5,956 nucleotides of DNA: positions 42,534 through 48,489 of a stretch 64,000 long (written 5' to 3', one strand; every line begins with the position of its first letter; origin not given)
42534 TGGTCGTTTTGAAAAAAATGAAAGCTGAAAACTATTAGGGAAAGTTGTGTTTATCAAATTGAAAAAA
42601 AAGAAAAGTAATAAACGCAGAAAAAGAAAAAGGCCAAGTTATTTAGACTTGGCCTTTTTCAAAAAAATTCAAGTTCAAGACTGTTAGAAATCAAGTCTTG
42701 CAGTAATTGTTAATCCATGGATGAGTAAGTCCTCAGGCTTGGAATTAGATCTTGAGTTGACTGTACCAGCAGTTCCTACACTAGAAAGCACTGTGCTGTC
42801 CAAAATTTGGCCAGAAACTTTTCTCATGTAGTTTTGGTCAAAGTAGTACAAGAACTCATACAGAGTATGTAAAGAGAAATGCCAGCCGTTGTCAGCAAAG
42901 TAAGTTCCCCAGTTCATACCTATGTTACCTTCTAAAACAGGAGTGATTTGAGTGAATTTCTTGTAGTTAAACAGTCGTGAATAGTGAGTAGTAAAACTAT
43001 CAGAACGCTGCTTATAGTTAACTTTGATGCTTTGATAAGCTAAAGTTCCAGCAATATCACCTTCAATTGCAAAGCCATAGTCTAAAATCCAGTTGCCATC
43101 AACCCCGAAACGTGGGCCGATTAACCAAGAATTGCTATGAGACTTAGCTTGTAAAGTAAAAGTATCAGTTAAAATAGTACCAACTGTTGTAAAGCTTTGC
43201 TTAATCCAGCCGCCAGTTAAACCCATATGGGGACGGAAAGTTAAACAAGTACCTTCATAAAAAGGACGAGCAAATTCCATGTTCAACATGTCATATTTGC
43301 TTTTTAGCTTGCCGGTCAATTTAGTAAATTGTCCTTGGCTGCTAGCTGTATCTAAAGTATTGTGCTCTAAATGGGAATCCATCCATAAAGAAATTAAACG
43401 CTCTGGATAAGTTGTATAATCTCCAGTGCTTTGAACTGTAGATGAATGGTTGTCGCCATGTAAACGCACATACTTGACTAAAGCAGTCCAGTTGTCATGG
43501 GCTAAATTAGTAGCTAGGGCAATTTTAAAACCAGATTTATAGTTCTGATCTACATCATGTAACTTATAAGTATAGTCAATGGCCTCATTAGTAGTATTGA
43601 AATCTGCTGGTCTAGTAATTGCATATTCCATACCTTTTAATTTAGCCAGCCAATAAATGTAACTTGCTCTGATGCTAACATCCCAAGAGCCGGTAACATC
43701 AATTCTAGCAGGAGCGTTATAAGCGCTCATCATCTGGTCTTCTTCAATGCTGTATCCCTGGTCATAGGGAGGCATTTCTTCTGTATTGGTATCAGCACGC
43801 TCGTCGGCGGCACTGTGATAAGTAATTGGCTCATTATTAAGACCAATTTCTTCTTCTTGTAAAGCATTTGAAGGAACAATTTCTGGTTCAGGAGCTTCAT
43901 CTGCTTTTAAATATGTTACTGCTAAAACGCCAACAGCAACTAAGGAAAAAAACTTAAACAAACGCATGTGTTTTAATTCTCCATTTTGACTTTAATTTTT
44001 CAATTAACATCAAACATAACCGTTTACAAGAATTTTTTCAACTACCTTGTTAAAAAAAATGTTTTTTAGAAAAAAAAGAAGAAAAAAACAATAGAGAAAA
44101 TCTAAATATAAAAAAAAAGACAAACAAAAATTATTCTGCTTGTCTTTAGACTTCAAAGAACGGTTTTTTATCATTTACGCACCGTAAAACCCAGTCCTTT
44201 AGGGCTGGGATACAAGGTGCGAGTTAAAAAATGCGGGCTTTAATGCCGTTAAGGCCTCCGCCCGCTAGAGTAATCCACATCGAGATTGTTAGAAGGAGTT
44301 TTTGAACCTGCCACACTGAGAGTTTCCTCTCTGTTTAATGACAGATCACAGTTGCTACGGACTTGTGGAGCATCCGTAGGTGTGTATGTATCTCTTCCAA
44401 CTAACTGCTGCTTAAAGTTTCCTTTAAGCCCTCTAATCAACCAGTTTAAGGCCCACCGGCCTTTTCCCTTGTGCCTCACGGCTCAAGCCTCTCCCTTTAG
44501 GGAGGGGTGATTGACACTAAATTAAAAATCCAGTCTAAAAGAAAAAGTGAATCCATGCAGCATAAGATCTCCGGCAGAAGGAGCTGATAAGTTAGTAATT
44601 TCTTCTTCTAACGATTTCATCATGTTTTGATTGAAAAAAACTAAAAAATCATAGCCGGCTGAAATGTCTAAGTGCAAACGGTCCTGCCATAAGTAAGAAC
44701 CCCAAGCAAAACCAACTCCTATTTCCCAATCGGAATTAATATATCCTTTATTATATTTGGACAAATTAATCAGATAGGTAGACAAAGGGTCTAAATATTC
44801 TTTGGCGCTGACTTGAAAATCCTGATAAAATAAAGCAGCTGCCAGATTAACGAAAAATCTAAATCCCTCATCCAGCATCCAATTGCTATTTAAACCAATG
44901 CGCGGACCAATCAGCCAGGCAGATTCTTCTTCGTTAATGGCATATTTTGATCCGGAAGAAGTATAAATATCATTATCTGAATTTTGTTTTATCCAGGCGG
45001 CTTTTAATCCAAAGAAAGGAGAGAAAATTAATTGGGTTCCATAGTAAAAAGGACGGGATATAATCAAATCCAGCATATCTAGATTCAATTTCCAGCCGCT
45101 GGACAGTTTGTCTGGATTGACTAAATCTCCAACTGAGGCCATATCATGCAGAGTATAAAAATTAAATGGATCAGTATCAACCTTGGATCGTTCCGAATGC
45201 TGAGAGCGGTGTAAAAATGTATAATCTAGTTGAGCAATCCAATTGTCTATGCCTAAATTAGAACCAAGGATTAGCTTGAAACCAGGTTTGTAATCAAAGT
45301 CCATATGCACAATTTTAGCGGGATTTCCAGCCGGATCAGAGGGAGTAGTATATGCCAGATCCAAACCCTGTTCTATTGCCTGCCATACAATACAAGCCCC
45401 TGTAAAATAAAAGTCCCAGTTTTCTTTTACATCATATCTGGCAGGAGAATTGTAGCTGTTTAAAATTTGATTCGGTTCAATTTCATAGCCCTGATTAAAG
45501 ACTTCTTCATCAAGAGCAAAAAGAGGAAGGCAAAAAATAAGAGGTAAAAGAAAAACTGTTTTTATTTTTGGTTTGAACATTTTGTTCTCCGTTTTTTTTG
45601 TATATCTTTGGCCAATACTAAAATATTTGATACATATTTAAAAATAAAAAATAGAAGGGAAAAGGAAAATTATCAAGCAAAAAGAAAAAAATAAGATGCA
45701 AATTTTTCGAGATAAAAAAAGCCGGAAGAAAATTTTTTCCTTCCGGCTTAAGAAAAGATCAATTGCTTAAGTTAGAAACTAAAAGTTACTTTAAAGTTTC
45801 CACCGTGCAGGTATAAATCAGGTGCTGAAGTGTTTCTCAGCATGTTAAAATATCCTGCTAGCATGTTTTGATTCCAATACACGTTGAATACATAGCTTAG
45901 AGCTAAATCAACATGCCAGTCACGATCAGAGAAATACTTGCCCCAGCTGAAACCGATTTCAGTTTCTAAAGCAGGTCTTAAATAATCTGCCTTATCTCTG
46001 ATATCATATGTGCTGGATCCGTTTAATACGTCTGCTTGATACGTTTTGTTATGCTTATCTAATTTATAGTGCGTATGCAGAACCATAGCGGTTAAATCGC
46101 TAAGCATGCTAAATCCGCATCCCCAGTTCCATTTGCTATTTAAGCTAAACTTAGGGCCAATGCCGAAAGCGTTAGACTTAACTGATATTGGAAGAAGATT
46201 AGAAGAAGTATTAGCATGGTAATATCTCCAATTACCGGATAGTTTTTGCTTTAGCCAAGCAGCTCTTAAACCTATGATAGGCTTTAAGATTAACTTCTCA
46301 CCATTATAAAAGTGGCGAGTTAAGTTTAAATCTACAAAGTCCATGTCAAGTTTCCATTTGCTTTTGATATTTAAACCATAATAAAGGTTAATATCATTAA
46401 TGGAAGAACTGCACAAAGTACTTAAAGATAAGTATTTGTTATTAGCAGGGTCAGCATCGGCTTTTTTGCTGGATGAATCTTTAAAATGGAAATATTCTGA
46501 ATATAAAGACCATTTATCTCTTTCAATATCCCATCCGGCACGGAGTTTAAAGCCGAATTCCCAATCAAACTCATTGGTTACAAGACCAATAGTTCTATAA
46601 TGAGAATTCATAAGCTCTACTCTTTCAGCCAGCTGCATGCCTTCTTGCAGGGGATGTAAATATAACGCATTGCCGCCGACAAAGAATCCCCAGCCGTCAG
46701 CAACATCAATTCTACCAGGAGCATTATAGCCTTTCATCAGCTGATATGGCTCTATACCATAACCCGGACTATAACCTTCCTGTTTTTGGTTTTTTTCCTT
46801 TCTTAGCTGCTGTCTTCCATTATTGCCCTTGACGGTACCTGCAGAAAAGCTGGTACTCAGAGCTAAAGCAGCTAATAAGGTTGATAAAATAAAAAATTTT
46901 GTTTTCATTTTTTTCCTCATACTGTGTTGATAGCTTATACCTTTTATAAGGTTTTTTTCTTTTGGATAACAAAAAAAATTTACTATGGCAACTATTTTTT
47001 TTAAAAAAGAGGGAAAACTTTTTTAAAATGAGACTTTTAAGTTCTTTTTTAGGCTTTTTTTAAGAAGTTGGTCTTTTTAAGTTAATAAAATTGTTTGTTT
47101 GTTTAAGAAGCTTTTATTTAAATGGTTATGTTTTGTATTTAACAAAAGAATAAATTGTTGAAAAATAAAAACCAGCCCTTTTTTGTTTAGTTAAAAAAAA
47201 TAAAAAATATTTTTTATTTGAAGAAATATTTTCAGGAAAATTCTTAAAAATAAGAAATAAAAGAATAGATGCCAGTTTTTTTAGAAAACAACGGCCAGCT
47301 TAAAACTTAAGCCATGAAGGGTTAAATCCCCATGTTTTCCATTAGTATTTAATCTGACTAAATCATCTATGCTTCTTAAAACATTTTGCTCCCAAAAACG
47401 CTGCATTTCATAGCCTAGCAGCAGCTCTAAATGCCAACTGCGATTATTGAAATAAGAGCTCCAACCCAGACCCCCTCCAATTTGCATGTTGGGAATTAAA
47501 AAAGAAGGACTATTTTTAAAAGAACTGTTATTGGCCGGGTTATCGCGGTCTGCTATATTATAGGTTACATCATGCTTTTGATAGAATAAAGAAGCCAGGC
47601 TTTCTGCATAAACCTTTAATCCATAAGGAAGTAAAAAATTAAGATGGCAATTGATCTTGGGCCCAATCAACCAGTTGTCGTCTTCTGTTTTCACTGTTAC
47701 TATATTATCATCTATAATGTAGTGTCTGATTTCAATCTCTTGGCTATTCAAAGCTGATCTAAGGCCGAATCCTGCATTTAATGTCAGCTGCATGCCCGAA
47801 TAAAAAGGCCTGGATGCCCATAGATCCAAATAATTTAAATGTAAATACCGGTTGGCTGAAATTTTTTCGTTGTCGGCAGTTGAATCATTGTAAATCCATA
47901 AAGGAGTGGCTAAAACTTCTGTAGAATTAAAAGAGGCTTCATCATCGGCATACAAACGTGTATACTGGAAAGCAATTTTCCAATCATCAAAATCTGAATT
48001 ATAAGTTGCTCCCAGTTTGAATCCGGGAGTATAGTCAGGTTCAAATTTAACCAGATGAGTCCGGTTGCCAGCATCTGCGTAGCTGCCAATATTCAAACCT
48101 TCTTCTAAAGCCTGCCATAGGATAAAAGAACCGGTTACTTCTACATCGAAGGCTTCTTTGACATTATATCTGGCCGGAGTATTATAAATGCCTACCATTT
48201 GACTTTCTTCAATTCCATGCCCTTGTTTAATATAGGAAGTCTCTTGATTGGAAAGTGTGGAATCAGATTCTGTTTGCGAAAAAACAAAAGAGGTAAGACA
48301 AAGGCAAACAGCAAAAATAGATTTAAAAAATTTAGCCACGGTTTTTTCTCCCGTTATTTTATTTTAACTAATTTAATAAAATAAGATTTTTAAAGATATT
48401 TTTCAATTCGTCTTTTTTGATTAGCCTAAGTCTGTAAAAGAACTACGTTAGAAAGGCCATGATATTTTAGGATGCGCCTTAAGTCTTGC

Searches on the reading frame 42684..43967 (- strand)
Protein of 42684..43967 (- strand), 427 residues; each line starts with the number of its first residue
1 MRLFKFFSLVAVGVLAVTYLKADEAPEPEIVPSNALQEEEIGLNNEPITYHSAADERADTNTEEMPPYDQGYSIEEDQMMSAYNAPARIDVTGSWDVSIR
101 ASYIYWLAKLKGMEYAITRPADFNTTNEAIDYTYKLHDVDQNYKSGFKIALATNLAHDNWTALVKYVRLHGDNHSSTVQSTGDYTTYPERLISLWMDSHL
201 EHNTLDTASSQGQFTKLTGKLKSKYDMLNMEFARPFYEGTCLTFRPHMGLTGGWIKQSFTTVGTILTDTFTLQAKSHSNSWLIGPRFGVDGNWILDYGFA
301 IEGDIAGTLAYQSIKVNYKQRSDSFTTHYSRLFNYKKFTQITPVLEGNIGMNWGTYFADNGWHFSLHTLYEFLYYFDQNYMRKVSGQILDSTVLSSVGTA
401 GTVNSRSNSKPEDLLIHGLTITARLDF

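Call 40: search_protein_families(library=pfam, proteins=[window:42684-43967:-], max_evalue=0.01)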
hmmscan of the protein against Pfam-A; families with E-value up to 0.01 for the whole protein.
window:42684-43967:- (427 aa): 1 family
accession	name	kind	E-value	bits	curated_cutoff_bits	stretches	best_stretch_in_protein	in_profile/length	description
PF05150.18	Legionella_OMP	-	1e-29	103.8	25.4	1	93-402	7-262/281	Legionella pneumophila major outer membrane protein precursor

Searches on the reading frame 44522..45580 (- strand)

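Call 40: search_protein_families(library=pfam, proteins=[window:44522-45580:-], max_evalue=0.01)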
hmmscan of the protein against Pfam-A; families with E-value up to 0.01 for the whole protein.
window:44522-45580:- (352 aa): 1 family
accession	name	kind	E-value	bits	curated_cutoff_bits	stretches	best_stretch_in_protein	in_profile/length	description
PF05150.18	Legionella_OMP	-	1.4e-25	90.2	25.4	1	52-350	6-279/281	Legionella pneumophila major outer membrane protein precursor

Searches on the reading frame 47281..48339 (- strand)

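Call 40: search_protein_families(library=pfam, proteins=[window:47281-48339:-], max_evalue=0.01)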
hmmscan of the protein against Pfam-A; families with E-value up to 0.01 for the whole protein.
window:47281-48339:- (352 aa): 1 family
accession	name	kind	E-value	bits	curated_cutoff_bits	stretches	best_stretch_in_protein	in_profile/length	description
PF05150.18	Legionella_OMP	-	1.1e-18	67.6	25.4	1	68-351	11-280/281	Legionella pneumophila major outer membrane protein precursor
